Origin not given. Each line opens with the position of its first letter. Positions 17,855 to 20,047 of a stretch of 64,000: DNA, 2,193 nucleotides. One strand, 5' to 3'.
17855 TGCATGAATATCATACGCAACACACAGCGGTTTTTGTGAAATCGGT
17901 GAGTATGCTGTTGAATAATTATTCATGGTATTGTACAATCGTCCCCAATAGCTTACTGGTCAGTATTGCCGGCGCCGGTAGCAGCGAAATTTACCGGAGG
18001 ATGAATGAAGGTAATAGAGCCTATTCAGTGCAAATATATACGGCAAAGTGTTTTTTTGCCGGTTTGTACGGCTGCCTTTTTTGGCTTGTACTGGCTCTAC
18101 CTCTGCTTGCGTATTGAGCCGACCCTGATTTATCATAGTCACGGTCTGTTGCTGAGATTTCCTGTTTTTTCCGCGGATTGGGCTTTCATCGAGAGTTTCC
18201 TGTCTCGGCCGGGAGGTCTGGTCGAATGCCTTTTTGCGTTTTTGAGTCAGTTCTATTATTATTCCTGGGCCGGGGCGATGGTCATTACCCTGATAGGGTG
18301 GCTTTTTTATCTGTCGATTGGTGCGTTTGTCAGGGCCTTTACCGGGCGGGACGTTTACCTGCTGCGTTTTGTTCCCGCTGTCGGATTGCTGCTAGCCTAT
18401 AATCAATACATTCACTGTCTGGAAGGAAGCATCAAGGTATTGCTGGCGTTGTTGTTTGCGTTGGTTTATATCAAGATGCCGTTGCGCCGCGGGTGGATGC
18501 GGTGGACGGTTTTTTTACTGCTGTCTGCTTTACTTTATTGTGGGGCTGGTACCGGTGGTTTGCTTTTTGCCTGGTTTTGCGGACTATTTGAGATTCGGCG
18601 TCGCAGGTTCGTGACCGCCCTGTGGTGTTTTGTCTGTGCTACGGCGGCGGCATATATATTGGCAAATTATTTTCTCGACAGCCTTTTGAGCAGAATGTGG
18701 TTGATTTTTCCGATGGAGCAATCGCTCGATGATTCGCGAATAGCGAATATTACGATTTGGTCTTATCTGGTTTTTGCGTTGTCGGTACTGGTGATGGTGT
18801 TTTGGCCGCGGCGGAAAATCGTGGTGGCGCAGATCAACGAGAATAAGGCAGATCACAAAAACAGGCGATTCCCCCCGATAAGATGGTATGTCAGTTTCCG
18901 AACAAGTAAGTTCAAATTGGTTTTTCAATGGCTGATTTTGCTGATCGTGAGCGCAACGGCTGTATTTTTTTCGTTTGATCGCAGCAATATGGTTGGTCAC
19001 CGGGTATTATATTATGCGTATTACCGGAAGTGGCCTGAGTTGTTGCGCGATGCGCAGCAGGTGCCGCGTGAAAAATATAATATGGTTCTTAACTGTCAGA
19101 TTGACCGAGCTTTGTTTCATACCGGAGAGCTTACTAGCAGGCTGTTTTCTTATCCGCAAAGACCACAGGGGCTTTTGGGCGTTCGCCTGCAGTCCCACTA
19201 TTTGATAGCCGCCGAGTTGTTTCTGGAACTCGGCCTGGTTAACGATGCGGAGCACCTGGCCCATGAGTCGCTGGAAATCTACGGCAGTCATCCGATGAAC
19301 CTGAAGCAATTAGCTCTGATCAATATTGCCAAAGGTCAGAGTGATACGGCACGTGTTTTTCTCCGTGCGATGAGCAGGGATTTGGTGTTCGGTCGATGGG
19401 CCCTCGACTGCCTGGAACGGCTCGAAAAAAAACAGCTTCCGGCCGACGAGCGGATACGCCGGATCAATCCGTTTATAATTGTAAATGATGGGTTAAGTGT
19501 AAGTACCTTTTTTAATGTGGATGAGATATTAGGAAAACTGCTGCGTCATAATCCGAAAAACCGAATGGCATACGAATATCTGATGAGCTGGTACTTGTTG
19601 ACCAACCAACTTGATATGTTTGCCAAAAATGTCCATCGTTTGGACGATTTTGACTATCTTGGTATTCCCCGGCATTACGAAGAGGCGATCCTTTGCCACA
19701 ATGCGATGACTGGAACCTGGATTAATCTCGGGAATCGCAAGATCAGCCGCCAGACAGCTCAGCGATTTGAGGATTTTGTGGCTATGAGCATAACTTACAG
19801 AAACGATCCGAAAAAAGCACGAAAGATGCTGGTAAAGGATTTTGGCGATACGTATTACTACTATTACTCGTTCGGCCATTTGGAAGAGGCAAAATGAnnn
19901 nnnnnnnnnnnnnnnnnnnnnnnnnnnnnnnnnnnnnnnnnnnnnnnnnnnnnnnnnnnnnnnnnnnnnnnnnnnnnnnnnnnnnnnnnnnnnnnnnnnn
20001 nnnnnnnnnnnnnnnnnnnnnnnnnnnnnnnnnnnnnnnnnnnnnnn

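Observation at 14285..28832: Four tandem copies of an uncharacterised two-gene module: a polytopic membrane/helical-repeat protein followed by a membrane-anchored CxxCH + PD40 beta-propeller protein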

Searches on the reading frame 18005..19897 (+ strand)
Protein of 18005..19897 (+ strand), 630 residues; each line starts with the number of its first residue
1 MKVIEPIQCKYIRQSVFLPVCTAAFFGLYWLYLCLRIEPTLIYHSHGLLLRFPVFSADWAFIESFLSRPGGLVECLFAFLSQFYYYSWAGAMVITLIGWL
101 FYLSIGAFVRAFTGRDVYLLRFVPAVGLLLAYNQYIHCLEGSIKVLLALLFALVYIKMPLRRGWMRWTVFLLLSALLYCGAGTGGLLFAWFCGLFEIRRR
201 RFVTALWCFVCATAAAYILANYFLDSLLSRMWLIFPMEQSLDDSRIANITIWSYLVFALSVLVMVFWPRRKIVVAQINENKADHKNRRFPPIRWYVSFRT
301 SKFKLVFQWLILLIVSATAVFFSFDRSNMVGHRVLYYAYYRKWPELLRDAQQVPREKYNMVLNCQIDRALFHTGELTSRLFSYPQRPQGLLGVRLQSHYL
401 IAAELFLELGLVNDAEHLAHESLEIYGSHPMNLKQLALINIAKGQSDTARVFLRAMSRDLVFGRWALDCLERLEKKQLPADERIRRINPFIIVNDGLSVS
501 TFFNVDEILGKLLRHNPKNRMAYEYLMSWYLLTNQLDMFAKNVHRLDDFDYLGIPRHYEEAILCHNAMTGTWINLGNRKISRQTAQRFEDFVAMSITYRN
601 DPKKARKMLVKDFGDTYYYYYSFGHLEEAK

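Call 3: search_protein_families(library=pfam, proteins=[window:18005-19897:+], max_evalue=1)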
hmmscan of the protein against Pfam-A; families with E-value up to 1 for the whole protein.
window:18005-19897:+ (630 aa): 1 family
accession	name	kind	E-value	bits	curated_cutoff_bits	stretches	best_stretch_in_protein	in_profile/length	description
PF19529.4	DUF6057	-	2.2e-91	307.9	29.8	1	18-623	7-568/569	Family of unknown function (DUF6057)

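Call 4: search_protein_families(library=ncbifam, proteins=[window:18005-19897:+], max_evalue=1)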
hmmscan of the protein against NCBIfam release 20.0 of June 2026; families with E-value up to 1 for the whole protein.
window:18005-19897:+ (630 aa): 0 families

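Call 7: find_homologous_proteins(query=window:18005-19897:+, max_evalue=0.00001)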
Query window:18005-19897:+ (630 aa): 73 proteins with E <= 0.00001 among 8000 candidates.
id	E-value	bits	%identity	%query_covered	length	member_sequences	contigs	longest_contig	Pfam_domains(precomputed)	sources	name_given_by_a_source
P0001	0.0e+0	1406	96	100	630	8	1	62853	PF19529.5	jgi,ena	-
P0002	6.7e-256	869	63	100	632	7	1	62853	PF19529.5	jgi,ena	-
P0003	1.4e-247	841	61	99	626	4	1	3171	PF19529.5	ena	-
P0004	1.7e-243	828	60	99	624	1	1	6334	PF19529.5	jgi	-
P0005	5.7e-240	816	60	98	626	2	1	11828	PF19529.5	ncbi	-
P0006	9.6e-240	816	60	98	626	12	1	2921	PF19529.5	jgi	-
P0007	1.0e-239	815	60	98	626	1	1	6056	PF19529.5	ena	-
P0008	1.9e-238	811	59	98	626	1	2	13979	PF19529.5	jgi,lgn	-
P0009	2.4e-238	811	59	98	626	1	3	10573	PF19529.5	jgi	jgi:hypothetical protein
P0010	1.5e-237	808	60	97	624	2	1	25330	PF19529.5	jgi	-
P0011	1.6e-237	808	59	98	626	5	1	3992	PF19529.5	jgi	jgi:hypothetical protein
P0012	2.6e-237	808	60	98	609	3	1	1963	PF19529.5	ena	-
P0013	3.5e-237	807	59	98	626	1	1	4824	PF19529.5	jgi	-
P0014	4.0e-237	807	60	98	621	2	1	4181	PF19529.5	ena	-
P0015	7.7e-237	806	59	99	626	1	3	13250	PF19529.5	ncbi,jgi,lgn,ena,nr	ncbi:MAG TPA: DUF6057 family protein [Sedimentisphaerales bacterium]|nr:DUF6057 family protein [Sedi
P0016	2.1e-233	795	60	98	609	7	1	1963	PF19529.5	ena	-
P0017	3.6e-232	791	59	98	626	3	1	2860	PF19529.5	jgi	-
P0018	6.6e-232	790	58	99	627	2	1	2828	PF19529.5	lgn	-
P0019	1.2e-231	789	58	98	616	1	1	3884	PF19529.5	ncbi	ncbi:hypothetical protein ES703_55247 [subsurface metagenome]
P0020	1.0e-226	773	58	98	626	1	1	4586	PF19529.5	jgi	-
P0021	6.1e-218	744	56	94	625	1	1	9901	PF19529.5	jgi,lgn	jgi:hypothetical protein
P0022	5.6e-211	721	54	99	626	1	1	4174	PF19529.5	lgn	-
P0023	1.1e-207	710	61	86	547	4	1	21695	PF19529.5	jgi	-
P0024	6.8e-198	677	60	84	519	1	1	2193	PF19529.5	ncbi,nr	ncbi:MAG: hypothetical protein JRE23_17115, partial [Deltaproteobacteria bacterium]|nr:hypothetical 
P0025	3.8e-157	543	54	75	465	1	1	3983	PF19529.5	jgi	jgi:hypothetical protein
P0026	3.0e-110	388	36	98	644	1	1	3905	PF19529.5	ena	-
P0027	9.5e-110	386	37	91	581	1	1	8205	PF19529.5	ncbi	-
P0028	1.3e-106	376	37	96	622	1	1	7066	PF19529.5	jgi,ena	-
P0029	1.4e-102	362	37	93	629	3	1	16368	PF19529.5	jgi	jgi:hypothetical protein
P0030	3.9e-102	361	34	95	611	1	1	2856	PF19529.5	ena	-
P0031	1.0e-101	360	37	96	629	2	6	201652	PF19529.5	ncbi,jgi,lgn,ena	-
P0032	1.6e-101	359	37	95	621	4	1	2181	PF19529.5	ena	-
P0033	4.0e-100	354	36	96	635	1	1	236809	PF19529.5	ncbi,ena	-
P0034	4.4e-100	354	36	96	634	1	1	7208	PF19529.5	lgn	-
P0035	5.6e-100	354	37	96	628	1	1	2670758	PF19529.5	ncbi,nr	ncbi:MAG: hypothetical protein JSW23_05420 [Planctomycetota bacterium]|nr:MAG: hypothetical protein 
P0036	5.7e-100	354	36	94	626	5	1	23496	PF19529.5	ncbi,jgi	-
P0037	3.3e-99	351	37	98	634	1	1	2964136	PF19529.5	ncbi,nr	ncbi:MAG: hypothetical protein JSV99_08165 [Planctomycetota bacterium]|nr:MAG: hypothetical protein 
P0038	4.6e-99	351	36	96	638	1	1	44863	PF19529.5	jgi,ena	-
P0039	9.6e-99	350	36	94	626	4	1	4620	PF19529.5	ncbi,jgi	ncbi:MAG: DUF6057 family protein [Planctomycetota bacterium]|jgi:hypothetical protein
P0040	2.1e-98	349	37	96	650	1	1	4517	PF19529.5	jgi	-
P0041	2.4e-98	348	36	92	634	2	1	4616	PF19529.5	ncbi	-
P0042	1.4e-97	346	36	98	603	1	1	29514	PF19529.5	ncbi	-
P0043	1.7e-97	346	33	97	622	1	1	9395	PF19529.5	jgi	jgi:hypothetical protein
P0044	3.6e-97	345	35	95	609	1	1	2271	PF19529.5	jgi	jgi:hypothetical protein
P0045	1.8e-96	342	35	94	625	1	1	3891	PF19529.5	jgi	jgi:hypothetical protein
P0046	3.8e-96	341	36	97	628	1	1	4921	PF19529.5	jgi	jgi:hypothetical protein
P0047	5.2e-96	341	34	97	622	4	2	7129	PF19529.5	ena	-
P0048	1.3e-95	339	33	97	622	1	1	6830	PF19529.5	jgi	jgi:hypothetical protein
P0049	1.6e-93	333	35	96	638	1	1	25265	PF19529.5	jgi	-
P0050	6.2e-92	327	34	93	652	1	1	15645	PF19529.5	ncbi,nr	ncbi:MAG: hypothetical protein JXN61_18495 [Sedimentisphaerales bacterium]|nr:hypothetical protein [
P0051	3.4e-91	325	35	96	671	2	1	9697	PF19529.5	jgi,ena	-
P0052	2.9e-90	322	35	96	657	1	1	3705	PF19529.5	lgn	-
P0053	2.9e-90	322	34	96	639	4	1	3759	PF19529.5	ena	-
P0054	6.6e-89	317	35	93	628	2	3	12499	PF19529.5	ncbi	-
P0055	4.0e-88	315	35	98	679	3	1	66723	PF19529.5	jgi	-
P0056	8.1e-88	314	33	93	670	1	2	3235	PF19529.5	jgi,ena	-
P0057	5.0e-87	311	34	95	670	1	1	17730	PF19529.5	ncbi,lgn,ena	-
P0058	1.3e-86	310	35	97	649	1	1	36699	PF19529.5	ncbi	-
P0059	1.7e-86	309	37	80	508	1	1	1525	PF19529.5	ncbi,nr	ncbi:MAG: hypothetical protein KAX19_08910, partial [Candidatus Brocadiae bacterium]|nr:hypothetical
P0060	1.7e-85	306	35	91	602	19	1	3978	PF19529.5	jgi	-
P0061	5.5e-85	304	32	96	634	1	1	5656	PF19529.5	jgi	jgi:hypothetical protein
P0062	6.1e-85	304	32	96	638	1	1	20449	PF19529.5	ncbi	ncbi:MAG: DUF6057 family protein [Planctomycetota bacterium]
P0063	1.2e-84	303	34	95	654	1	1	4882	PF19529.5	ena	-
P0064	3.5e-80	288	33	95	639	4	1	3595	PF19529.5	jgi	-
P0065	1.0e-79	287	33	96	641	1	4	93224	PF19529.5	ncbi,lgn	-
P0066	4.5e-79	285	32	97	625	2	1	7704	PF19529.5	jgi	-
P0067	1.3e-77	280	29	94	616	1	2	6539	PF19529.5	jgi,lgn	jgi:hypothetical protein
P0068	2.3e-76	276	35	83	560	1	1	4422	PF19529.5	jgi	-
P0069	4.1e-75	272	32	99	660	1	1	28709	PF19529.5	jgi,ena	-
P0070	3.1e-71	259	33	97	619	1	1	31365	PF19529.5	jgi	jgi:hypothetical protein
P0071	4.2e-71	258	32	95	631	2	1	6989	PF19529.5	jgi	-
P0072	8.4e-70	254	32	94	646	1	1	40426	PF19529.5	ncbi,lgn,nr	ncbi:hypothetical protein JXA32_08785 [Candidatus Sumerlaeota bacterium]|nr:hypothetical protein [Ca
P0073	1.5e-67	247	31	88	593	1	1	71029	PF19529.5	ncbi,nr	ncbi:hypothetical protein JXA32_03460 [Candidatus Sumerlaeota bacterium]|nr:hypothetical protein [Ca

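Call 11: search_solved_structures(query=window:18005-19897:+, max_evalue=1)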
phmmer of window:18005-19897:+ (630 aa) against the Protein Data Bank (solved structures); distinct sequences matched with E-value up to 1: 0.

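Call 15: find_related_loci(query=A1, collection=genome_contigs, flank=10000)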
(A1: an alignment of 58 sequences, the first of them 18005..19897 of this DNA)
Query A1 (630 aa) in genome_contigs; peptide patterns used: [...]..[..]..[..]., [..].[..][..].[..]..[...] (x = any residue, [..] = any of these).
598 stretches matched a pattern (row limit reached: there are more); 566 encode a relative of the query (tblastn E <= 1e-3); the best 80 are kept; 76 distinct loci.
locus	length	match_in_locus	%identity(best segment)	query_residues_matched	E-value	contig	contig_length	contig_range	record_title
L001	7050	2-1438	56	135-623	9e-180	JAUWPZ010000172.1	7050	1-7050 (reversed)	MAG: Sedimentisphaerales bacterium isolate CSMAG_2489 CSMAG_2489_k141_675517_length_7050_cov_15.6128, whole genome shotg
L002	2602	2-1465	57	135-623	0e+0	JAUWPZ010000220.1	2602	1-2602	MAG: Sedimentisphaerales bacterium isolate CSMAG_2489 CSMAG_2489_k141_413793_length_2602_cov_13.8257, whole genome shotg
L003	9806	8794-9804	67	1-337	2e-141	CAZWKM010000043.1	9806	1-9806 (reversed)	MAG TPA_asm: uncultured Pirellulales bacterium isolate SRP068000_co2_152 genome assembly, contig: NODE_8091_length_9806_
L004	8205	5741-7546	37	20-623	1e-120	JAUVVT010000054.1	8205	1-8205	MAG: bacterium isolate CSMAG_1171 CSMAG_1171_k127_8156199_length_8205_cov_165.0000, whole genome shotgun sequence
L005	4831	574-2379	36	23-621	5e-117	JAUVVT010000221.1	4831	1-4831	MAG: bacterium isolate CSMAG_1171 CSMAG_1171_k127_178087_length_4831_cov_18.0000, whole genome shotgun sequence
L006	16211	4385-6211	37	19-624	2e-109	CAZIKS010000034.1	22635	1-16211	MAG TPA_asm: uncultured Pirellulales bacterium isolate SRP068000_co4_338 genome assembly, contig: NODE_2155_length_22635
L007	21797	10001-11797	37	14-620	1e-106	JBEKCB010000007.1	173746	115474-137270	MAG: Candidatus Brocadiia bacterium isolate SPRUCE 14 SPRUCE_14_7, whole genome shotgun sequence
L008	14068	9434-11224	36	6-623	3e-105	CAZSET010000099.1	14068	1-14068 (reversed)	MAG TPA_asm: uncultured candidatus Brocadiaceae bacterium isolate binchicken_co262_380 genome assembly, contig: NODE_479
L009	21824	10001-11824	37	13-624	4e-104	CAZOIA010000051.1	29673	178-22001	MAG TPA_asm: uncultured Planctomycetales bacterium isolate binchicken_co262_338 genome assembly, contig: NODE_1424_lengt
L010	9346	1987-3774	36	20-624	9e-104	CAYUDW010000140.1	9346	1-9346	MAG TPA_asm: uncultured candidatus Brocadiaceae bacterium isolate SRP068000_co1_552 genome assembly, contig: NODE_14471_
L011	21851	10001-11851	35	18-624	2e-103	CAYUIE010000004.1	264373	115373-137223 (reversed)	MAG TPA_asm: uncultured Pirellulales bacterium isolate binchicken_co100_297 genome assembly, contig: NODE_14_length_2643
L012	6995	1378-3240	36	22-630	3e-101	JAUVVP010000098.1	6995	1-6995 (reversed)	MAG: Planctomycetota bacterium isolate CSMAG_1167 CSMAG_1167_k127_9034977_length_6995_cov_14.0000, whole genome shotgun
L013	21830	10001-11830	35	25-630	3e-100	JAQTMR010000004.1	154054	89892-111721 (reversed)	MAG: Phycisphaerae bacterium isolate STA_45 NODE_219_length_154054_cov_6.463473_Sandtown_A, whole genome shotgun sequenc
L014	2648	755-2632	34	10-624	1e-103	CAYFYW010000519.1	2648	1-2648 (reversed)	MAG TPA_asm: uncultured Nitrospirales bacterium isolate ERP108616_co1_63 genome assembly, contig: k119_1480804, whole ge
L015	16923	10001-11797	36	25-624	2e-99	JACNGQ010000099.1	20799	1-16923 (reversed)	MAG: Planctomycetota bacterium isolate NIOZ-UU13 NIOZ-UU_NODE_3101_length_20799_cov_10.225, whole genome shotgun sequenc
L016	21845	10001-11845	34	1-623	5e-99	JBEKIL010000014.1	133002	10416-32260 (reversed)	MAG: Bacteroidota bacterium isolate SPRUCE 29 SPRUCE_29_14, whole genome shotgun sequence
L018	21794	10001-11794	36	25-623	1e-98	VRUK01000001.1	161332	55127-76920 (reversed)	MAG: Planctomycetota bacterium isolate MohnsGC08_bin89 NODE_1_length_161332_cov_56.097529, whole genome shotgun sequence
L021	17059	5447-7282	35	20-620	3e-98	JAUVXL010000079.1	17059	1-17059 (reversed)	MAG: Sedimentisphaerales bacterium isolate CSMAG_1215 CSMAG_1215_k141_962056_length_17059_cov_8.9621, whole genome shotg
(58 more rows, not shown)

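Call 25: search_protein_families(library=pfam, proteins=[L018:13857-14972:+, L016:14164-15360:+, L021:8974-11622:+], max_evalue=0.1)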
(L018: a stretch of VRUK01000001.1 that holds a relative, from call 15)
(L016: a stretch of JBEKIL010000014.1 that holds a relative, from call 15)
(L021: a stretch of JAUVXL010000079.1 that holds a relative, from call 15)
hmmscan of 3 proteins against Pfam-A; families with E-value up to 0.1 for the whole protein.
L018:13857-14972:+ (371 aa): 1 family
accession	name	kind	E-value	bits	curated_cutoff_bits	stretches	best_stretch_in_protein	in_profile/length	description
PF01042.26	Ribonuc_L-PSP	-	3.3e-15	56.6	27.3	2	258-366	10-120/121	Endoribonuclease L-PSP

L016:14164-15360:+ (398 aa): 2 families
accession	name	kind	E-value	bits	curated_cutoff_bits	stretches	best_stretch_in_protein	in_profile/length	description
PF01042.26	Ribonuc_L-PSP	-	3e-17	63.2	27.3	2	293-365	18-90/121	Endoribonuclease L-PSP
PF21168.2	FkbO_Hyg5-like_N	-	9.3e-06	26.1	27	1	127-214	11-96/122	Chorismatase FkbO/Hyg5-like, N-terminal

L021:8974-11622:+ (882 aa): 38 families (the best 25 are shown)
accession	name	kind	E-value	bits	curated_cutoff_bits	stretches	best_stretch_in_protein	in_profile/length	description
PF13414.12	TPR_11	-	5.8e-58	192.8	26.8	8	756-796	1-41/42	TPR repeat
PF07719.23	TPR_2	-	9.2e-51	166.2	27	7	751-782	3-34/34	Tetratricopeptide repeat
PF00515.34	TPR_1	-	1.3e-48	161.4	27.8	6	648-680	2-34/34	Tetratricopeptide repeat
PF13431.12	TPR_17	-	1.8e-43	143.6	24.4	7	672-701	4-33/34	Tetratricopeptide repeat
PF13432.12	TPR_16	-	7e-36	122.7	32.7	5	654-715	4-65/65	Tetratricopeptide repeat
PF14559.12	TPR_19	-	9.2e-35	119.2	25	5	658-721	2-65/68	Tetratricopeptide repeat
PF13181.12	TPR_8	-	8.5e-28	94.6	25.7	3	819-848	3-32/34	Tetratricopeptide repeat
PF13428.12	TPR_14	-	3.4e-25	86.4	23.5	5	682-723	2-43/44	Tetratricopeptide repeat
PF13424.12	TPR_12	-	5.9e-24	84.5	30.1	6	749-805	3-67/77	Tetratricopeptide repeat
PF12895.13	ANAPC3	-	4.5e-21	75.3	27.2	4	711-771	19-78/82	Anaphase-promoting complex, cyclosome, subunit 3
PF23914.1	TPR_CcmH_CycH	-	2.1e-20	73.6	42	2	653-748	56-154/158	Cytochrome c-type biogenesis protein H TPR domain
PF13174.12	TPR_6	-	2.1e-20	72.3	26.3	1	682-713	1-32/33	Tetratricopeptide repeat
PF07676.18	PD40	-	4e-17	62.1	20.9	3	465-496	6-37/38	WD40-like Beta Propeller Repeat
PF13371.12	TPR_9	-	1.1e-15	57.8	35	2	792-858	4-70/73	Tetratricopeptide repeat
PF14561.12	TPR_20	-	2.3e-14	53.9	25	1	666-709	7-50/90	Tetratricopeptide repeat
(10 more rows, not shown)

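Call 26: search_protein_families(library=ncbifam, proteins=[L018:13857-14972:+, L016:14164-15360:+, L021:8974-11622:+], max_evalue=0.1)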
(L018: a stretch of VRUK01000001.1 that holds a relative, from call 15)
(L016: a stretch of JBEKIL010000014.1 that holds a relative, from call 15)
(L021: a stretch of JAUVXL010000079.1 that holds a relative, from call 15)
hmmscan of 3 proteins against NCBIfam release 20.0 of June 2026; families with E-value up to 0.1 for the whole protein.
L018:13857-14972:+ (371 aa): 3 families
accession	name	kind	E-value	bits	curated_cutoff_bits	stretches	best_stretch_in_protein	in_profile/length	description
TIGR00004.1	TIGR00004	subfamily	1.2e-10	41.6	106.25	2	269-328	22-82/125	Rid family detoxifying hydrolase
TIGR04444.1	chori_FkbO_Hyg5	subfamily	3e-10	39.9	325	1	151-363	83-309/311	FkbO/Hyg5 family chorismatase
TIGR03610.1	RutC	equivalog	2.7e-05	24.3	169.1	1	267-323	22-78/127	pyrimidine utilization protein C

L016:14164-15360:+ (398 aa): 5 families
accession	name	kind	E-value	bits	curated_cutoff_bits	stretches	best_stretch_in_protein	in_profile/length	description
TIGR04444.1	chori_FkbO_Hyg5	subfamily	5.5e-14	52.2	325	1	166-389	83-309/311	FkbO/Hyg5 family chorismatase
TIGR00004.1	TIGR00004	subfamily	6.4e-11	42.5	106.25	2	158-238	44-118/125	Rid family detoxifying hydrolase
TIGR03610.1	RutC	equivalog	1.9e-10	40.9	169.1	1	294-362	26-94/127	pyrimidine utilization protein C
NF008490.0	PRK11401.1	equivalog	0.0025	17.7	222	0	317-359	47-89/129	enamine/imine deaminase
TIGR01558.1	sm_term_P27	equivalog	0.085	12.9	45.6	0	153-225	29-100/116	phage terminase small subunit P27 family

L021:8974-11622:+ (882 aa): 47 families (the best 25 are shown)
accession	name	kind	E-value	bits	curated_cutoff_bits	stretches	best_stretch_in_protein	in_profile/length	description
NF040959.1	MamA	equivalog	4e-43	147.3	200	2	654-806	44-196/204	magnetosome protein MamA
TIGR02917.1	PEP_TPR_lipo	equivalog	7.5e-41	139.9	312.2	1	559-851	309-601/899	XrtA/PEP-CTERM system TPR-repeat protein PrsT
TIGR02521.1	type_IV_pilW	equivalog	6.8e-32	110.9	154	2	548-705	34-193/234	type IV pilus biogenesis/stability protein PilW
NF033762.1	social_mot_Tgl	equivalog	1.4e-25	90.1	225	3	682-775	32-126/252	social motility TPR repeat lipoprotein Tgl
NF033758.1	gliding_GltE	equivalog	4.8e-25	88.4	225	2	608-857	81-330/411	adventurous gliding motility TPR repeat lipoprotein GltE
NF047558.1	TPR_END_plus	domain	2.3e-24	85.1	32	3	820-848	2-30/56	TPR end-of-group domain-containing protein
TIGR02795.1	tol_pal_ybgF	equivalog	2e-19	70.3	90.1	2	613-666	39-95/119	tol-pal system protein YbgF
TIGR02552.1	LcrH_SycD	equivalog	6.5e-19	68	104.8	3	670-779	7-116/136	SycD/LcrH family type III secretion system chaperone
NF052415.1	T3SS_chap_SctY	equivalog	8.3e-19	68.1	70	3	618-701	11-97/106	type III secretion apparatus assembly chaperone SctY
NF047371.1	FlcA_CTERM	equivalog_domain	9e-19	67.4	300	3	728-808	452-532/646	periplasmic flagellar collar protein FlcA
NF033920.0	C39_PA2778_fam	equivalog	1.5e-18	67.1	150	4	543-640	154-251/255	PA2778 family cysteine peptidase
TIGR00990.1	3a0801s09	subfamily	1.7e-17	63.3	757.25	2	695-850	345-500/615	mitochondrial import receptor subunit TOM70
NF053607.1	CHU_0125_OmpA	equivalog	1.8e-13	49.9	620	2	660-750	32-122/639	CHU_0125 family OmpA-like outer membrane integrity protein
NF008520.0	PRK11447.1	equivalog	7.3e-13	47.2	858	3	552-738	358-552/1157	cellulose synthase complex outer membrane protein BcsC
NF041054.1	WAxxUGC_long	equivalog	9.8e-13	48.1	300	2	714-752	275-313/354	ResA-like WAxxUGC motif-containing protein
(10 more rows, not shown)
